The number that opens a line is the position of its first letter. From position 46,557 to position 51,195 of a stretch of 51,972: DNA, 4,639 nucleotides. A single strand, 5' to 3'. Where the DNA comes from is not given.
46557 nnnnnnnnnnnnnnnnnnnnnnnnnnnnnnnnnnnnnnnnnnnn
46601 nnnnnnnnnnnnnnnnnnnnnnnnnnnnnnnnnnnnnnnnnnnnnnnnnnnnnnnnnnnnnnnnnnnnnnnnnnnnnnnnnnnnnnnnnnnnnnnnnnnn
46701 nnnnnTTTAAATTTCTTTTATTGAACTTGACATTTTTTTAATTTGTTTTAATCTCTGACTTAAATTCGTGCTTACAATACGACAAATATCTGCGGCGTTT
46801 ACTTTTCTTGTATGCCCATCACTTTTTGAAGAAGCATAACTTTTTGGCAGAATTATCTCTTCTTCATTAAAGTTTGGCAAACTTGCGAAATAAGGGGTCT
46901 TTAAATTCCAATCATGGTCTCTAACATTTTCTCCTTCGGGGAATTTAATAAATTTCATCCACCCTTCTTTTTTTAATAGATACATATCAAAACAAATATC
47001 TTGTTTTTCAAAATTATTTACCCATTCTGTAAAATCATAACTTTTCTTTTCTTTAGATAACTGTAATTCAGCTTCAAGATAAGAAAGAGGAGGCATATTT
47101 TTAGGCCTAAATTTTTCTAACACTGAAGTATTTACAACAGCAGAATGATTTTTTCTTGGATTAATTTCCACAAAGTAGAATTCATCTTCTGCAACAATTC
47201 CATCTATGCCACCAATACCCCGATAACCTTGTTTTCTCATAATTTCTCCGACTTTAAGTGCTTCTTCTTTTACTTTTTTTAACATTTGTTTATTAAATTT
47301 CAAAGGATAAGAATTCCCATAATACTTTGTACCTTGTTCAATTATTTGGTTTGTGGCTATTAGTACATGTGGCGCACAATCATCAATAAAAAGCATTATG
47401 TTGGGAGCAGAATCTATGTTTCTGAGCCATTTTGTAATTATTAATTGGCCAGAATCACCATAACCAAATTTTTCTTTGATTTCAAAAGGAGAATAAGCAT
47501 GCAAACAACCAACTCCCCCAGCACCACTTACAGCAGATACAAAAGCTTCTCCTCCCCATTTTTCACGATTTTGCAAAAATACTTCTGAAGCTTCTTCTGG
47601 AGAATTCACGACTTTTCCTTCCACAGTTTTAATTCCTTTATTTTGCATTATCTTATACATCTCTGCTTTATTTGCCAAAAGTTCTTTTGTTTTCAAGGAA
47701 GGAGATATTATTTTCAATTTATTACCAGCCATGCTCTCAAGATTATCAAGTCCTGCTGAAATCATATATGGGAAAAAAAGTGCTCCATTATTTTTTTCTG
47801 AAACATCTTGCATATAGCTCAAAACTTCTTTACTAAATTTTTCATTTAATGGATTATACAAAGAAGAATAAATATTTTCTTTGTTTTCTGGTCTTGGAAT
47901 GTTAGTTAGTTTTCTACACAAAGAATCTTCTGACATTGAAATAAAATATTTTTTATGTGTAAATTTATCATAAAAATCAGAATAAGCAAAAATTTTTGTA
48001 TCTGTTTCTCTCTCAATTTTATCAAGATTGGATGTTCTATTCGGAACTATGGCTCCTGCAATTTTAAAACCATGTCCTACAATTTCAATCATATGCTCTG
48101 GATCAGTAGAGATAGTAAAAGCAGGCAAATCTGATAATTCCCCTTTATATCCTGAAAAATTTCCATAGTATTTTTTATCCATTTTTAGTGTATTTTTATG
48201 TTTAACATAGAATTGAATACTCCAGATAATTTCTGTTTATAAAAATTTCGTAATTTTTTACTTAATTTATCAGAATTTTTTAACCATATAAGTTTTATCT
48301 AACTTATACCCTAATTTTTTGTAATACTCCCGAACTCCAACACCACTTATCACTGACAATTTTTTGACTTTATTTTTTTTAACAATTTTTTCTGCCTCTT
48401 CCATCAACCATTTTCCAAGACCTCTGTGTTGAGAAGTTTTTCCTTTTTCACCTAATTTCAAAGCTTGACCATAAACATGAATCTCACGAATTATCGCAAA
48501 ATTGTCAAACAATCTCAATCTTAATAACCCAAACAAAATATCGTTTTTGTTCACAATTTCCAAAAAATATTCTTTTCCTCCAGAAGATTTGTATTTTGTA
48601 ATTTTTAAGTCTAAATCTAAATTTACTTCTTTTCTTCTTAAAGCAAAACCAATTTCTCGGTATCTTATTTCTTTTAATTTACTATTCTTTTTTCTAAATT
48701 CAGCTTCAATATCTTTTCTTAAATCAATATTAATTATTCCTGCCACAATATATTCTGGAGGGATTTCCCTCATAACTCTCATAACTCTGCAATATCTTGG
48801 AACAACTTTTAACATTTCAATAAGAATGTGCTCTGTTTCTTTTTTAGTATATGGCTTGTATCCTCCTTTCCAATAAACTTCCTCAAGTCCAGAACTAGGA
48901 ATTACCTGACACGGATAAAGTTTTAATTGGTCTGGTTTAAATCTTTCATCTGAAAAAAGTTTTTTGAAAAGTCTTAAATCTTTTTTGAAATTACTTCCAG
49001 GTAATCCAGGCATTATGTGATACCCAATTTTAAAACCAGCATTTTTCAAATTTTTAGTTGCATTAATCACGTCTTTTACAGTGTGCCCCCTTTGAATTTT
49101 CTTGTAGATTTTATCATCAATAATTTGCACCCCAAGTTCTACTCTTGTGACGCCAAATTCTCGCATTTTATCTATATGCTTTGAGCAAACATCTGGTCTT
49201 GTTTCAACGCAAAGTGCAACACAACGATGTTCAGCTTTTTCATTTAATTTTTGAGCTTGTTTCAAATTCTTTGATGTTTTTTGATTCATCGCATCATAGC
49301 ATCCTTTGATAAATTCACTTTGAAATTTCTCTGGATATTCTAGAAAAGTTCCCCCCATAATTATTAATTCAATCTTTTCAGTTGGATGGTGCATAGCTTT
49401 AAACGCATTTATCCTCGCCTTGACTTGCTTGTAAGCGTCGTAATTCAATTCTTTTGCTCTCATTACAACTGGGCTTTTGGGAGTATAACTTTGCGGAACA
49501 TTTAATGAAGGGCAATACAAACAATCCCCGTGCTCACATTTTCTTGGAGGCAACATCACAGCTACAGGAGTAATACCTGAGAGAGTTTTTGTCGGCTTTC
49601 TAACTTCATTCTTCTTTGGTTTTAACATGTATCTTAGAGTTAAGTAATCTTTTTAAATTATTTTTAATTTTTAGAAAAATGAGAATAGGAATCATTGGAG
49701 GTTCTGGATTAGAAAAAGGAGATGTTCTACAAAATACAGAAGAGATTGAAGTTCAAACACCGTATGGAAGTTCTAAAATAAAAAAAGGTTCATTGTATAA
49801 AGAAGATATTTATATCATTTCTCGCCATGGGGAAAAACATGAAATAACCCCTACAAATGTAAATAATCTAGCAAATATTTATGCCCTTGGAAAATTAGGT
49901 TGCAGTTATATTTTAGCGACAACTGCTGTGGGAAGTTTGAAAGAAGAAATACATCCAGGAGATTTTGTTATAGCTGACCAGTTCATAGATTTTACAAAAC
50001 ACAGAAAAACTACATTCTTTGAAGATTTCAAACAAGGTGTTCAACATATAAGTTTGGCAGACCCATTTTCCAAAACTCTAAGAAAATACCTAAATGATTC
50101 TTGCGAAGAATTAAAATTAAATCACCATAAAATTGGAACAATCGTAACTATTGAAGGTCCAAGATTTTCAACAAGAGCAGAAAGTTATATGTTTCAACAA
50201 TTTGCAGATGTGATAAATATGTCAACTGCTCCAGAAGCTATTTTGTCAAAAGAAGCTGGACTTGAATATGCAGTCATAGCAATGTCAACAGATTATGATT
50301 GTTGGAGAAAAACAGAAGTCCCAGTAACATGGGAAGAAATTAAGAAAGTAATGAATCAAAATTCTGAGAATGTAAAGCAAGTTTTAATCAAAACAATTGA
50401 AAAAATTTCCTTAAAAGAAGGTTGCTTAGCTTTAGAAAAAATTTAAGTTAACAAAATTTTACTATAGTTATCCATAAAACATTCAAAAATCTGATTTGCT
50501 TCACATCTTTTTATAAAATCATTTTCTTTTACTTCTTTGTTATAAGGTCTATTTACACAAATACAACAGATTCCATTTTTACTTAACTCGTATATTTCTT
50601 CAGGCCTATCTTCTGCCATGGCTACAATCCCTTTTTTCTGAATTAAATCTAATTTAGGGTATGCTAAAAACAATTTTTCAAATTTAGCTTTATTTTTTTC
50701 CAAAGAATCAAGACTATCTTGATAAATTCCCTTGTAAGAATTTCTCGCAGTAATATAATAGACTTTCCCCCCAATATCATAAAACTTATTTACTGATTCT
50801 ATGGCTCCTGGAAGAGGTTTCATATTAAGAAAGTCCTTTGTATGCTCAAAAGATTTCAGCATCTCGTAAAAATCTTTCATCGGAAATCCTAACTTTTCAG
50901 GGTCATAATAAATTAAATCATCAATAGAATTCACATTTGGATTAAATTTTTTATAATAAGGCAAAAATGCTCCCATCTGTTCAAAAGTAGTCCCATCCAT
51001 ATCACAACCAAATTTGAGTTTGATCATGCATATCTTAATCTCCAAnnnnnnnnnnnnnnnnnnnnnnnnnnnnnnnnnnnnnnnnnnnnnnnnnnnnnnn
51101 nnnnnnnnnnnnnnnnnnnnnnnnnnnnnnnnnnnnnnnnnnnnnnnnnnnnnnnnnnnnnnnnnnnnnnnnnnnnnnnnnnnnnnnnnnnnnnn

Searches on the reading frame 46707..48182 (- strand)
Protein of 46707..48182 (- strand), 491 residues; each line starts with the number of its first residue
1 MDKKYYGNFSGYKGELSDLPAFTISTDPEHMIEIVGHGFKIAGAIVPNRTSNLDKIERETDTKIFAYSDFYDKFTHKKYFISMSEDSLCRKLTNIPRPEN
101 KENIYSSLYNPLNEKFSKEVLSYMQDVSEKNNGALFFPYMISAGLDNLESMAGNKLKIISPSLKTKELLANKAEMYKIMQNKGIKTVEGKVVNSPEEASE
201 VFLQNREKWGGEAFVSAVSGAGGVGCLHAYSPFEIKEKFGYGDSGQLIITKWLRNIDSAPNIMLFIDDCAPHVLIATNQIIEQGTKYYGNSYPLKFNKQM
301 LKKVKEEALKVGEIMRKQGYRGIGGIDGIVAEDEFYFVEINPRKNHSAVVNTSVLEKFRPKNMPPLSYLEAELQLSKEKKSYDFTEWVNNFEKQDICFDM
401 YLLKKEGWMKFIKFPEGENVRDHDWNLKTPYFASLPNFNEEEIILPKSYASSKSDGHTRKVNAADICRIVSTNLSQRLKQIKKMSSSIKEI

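Call 62: search_protein_families(library=pfam, proteins=[window:46707-48182:-], max_evalue=0.001)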
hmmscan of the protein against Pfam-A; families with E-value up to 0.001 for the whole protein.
window:46707-48182:- (491 aa): 1 family
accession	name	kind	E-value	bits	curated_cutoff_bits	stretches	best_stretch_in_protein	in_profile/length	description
PF02655.19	ATP-grasp_3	-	2.7e-09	37.8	23.2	1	216-343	37-156/160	ATP-grasp domain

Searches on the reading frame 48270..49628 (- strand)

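Call 62: search_protein_families(library=pfam, proteins=[window:48270-49628:-], max_evalue=0.001)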
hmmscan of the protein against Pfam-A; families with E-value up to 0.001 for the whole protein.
window:48270-49628:- (452 aa): 4 families
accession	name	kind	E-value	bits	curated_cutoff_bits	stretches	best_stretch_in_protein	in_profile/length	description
PF04055.27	Radical_SAM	-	2.1e-17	64.2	29.5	1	28-215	4-157/166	Radical SAM superfamily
PF16199.10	Radical_SAM_C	-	3e-16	59.7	31.9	1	232-300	1-69/85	Radical_SAM C-terminal domain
PF13673.13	Acetyltransf_10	-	3.3e-05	24.3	23.6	1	398-443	62-109/128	Acetyltransferase (GNAT) domain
PF00583.31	Acetyltransf_1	-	0.0004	21.1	20.7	0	353-441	34-116/116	Acetyltransferase (GNAT) family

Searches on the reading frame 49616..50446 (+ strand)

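Call 62: search_protein_families(library=pfam, proteins=[window:49616-50446:+], max_evalue=0.001)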
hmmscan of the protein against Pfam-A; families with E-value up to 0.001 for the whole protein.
window:49616-50446:+ (276 aa): 1 family
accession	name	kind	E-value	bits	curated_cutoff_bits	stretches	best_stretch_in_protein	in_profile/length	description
PF01048.26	PNP_UDP_1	-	1.9e-46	158.8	25.1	1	23-261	1-232/233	Phosphorylase superfamily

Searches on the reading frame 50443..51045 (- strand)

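Call 62: search_protein_families(library=pfam, proteins=[window:50443-51045:-], max_evalue=0.001)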
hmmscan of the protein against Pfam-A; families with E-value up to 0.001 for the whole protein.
window:50443-51045:- (200 aa): 1 family
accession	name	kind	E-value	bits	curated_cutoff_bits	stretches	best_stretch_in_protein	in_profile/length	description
PF06941.18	NT5C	-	2.4e-07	31.2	24.8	1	13-174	5-160/180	5' nucleotidase, deoxy (Pyrimidine), cytosolic type C protein (NT5C)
